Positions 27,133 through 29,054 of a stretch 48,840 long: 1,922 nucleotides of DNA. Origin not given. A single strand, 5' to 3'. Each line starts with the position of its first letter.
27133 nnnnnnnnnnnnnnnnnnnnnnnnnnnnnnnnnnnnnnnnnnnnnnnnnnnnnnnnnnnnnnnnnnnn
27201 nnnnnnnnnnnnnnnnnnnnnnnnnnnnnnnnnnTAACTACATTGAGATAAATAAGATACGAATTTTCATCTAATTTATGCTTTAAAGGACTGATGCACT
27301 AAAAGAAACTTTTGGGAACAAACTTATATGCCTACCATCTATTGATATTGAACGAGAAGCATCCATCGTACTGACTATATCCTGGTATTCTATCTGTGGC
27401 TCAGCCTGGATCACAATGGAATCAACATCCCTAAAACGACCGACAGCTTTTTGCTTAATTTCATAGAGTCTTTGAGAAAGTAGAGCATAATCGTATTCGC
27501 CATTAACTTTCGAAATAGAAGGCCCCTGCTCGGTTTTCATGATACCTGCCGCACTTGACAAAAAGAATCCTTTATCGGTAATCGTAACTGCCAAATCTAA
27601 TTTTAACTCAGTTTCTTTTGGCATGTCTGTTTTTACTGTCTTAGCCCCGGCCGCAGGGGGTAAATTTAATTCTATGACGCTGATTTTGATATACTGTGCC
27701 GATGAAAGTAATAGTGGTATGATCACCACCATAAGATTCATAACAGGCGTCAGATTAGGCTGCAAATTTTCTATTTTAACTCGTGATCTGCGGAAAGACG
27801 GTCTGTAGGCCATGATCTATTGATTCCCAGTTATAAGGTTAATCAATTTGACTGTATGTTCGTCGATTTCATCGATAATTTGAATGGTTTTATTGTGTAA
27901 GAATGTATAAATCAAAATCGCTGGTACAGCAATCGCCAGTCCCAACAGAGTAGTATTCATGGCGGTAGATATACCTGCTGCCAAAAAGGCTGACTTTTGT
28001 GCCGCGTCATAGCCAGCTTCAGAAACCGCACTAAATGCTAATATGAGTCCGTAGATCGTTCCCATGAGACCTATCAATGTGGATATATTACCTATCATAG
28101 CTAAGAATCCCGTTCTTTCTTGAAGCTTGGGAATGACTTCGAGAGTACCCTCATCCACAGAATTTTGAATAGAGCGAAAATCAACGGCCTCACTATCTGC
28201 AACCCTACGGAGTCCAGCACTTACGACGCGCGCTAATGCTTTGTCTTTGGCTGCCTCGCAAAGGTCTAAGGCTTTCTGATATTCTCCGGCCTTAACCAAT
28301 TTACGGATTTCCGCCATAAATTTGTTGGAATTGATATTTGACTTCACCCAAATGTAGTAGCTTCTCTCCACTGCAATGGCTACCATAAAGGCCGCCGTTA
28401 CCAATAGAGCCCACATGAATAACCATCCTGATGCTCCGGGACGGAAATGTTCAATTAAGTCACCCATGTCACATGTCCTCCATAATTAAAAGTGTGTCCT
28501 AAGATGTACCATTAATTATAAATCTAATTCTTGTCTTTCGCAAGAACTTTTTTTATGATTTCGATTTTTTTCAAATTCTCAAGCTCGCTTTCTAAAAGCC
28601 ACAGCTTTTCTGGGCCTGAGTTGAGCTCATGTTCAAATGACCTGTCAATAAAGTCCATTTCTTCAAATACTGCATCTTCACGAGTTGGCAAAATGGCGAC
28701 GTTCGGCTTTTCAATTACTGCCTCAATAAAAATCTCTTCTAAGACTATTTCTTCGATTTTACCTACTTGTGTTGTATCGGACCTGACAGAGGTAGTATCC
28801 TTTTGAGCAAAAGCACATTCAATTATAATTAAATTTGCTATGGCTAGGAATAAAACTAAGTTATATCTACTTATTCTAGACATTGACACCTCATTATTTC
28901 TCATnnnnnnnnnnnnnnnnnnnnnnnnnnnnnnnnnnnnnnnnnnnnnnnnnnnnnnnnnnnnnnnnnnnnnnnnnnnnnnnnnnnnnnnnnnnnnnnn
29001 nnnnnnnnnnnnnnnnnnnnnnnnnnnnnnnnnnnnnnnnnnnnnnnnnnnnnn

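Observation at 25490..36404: ExbB + two ExbD + AgmX-type TonB-like protein behind two giant TPR/coiled-coil proteins: an Agl/Glt-'core'-like envelope machine of unknown function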

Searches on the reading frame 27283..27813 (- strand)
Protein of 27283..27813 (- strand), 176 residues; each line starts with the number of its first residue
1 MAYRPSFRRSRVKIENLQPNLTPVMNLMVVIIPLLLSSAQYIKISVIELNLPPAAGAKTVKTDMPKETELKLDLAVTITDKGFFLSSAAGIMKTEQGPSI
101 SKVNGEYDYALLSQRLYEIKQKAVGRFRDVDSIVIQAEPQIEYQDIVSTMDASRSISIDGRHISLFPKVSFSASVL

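Call 5: search_protein_families(library=pfam, proteins=[window:27283-27813:-], max_evalue=0.01)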
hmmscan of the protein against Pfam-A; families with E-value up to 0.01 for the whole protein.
window:27283-27813:- (176 aa): 1 family
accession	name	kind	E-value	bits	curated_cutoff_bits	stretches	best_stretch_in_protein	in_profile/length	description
PF02472.21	ExbD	-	4e-10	40.3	25.4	1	16-159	5-119/128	Biopolymer transport protein ExbD/TolR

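Call 6: search_protein_families(library=ncbifam, proteins=[window:27283-27813:-], max_evalue=0.01)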
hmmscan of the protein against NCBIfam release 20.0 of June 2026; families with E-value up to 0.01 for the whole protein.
window:27283-27813:- (176 aa): 3 families
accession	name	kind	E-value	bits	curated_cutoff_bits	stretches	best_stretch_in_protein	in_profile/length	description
TIGR02804.1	ExbD_2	equivalog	0.00016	22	123.45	1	20-86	5-65/121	TonB system transport protein ExbD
TIGR02803.1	ExbD_1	equivalog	0.0011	19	152.95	0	20-81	5-65/122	TonB system transport protein ExbD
TIGR02801.1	tolR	equivalog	0.0045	17.6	127.3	0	20-158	6-121/129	protein TolR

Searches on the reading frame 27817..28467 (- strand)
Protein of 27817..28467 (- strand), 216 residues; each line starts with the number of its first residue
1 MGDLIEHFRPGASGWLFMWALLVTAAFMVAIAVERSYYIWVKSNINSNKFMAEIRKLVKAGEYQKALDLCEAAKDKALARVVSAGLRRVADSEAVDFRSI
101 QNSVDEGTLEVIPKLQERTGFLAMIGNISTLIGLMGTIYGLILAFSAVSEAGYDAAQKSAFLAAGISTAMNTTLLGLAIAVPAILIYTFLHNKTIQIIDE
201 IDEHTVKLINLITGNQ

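Call 5: search_protein_families(library=pfam, proteins=[window:27817-28467:-], max_evalue=0.01)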
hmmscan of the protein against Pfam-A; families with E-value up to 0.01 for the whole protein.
window:27817-28467:- (216 aa): 1 family
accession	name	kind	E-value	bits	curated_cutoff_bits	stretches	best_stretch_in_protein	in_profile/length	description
PF01618.21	MotA_ExbB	-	3.6e-24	85.4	22.9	1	75-202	3-126/127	MotA/TolQ/ExbB proton channel family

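Call 6: search_protein_families(library=ncbifam, proteins=[window:27817-28467:-], max_evalue=0.01)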
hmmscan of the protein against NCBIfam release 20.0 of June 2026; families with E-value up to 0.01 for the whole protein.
window:27817-28467:- (216 aa): 7 families
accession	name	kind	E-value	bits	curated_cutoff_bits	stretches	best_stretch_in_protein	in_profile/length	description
TIGR02796.1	tolQ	equivalog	1.4e-17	64.2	221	1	18-212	17-214/216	protein TolQ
TIGR02797.1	exbB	equivalog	4.8e-14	52.7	206.2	1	17-195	6-192/211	tonB-system energizer ExbB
NF008066.0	PRK10801.1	equivalog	8.4e-11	41.8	403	1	114-205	122-210/230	Tol-Pal system protein TolQ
NF007722.0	PRK10414.1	equivalog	4.5e-10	39.4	402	1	111-190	122-198/244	tol-pal system-associated acyl-CoA thioesterase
TIGR02805.1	exbB2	equivalog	9.1e-09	35.6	135.35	1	115-193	51-126/138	TonB-system energizer ExbB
NF006284.1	PRK08456.1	equivalog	4.8e-05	22.7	380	1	23-181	50-197/252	flagellar motor stator protein MotA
NF005237.0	PRK06743.1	equivalog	0.0092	15.3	373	0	114-201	158-234/277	flagellar motor protein MotP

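Call 83: search_solved_structures(query=window:27817-28467:-, max_evalue=0.001)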
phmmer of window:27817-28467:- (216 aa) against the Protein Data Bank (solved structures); distinct sequences matched with E-value up to 0.001: 13.
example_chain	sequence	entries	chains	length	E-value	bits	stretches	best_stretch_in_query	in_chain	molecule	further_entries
8odt_A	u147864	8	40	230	7.9e-09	39.1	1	113-195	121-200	Tol-Pal system protein TolQ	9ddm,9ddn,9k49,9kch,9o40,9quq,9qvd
9kpz_A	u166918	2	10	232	8.1e-09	39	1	113-195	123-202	Tol-Pal system protein TolQ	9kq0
5sv0_B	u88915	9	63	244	2.3e-08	37.5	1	113-189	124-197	Biopolymer transport protein ExbB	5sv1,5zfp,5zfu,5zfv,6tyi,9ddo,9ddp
7ajq_A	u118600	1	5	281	2.9e-08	37.2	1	118-190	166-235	Biopolymer transport protein ExbB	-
6ye4_A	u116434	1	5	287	3e-08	37.2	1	118-189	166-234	Biopolymer transport protein ExbB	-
8vlw_A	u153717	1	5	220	1.9e-07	34.5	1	115-195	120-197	Tol-Pal system protein TolQ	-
9avi_A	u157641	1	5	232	2.5e-07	34.1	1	115-195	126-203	Tol-Pal system protein TolQ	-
4wn4_A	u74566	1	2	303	6.1e-06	29.6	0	49-79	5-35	Pentatricopeptide repeat protein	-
4wsl_A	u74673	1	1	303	2.7e-05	27.5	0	52-79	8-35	Pentatricopeptide repeat protein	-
5orq_A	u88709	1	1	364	4e-05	27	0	52-79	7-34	cPPR-Telo1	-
4pjr_A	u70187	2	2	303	6.6e-05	26.3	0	52-79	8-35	Pentatricopeptide repeat protein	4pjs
4pjq_A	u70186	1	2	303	0.00011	25.5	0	49-79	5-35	Pentatricopeptide repeat protein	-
5orm_A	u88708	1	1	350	0.00016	25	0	54-79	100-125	cPPR-Telo1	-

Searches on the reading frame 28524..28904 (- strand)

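Call 5: search_protein_families(library=pfam, proteins=[window:28524-28904:-], max_evalue=0.01)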
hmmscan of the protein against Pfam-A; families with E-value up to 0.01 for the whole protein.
window:28524-28904:- (126 aa): 0 families

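Call 6: search_protein_families(library=ncbifam, proteins=[window:28524-28904:-], max_evalue=0.01)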
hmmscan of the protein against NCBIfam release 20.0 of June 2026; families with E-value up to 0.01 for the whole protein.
window:28524-28904:- (126 aa): 1 family
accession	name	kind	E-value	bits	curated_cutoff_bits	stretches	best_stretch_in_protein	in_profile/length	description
NF052405.1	NOV5WD8W_fam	equivalog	0.0076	16.1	170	0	16-66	9-60/137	NOV5WD8W family nitrogen cycling protein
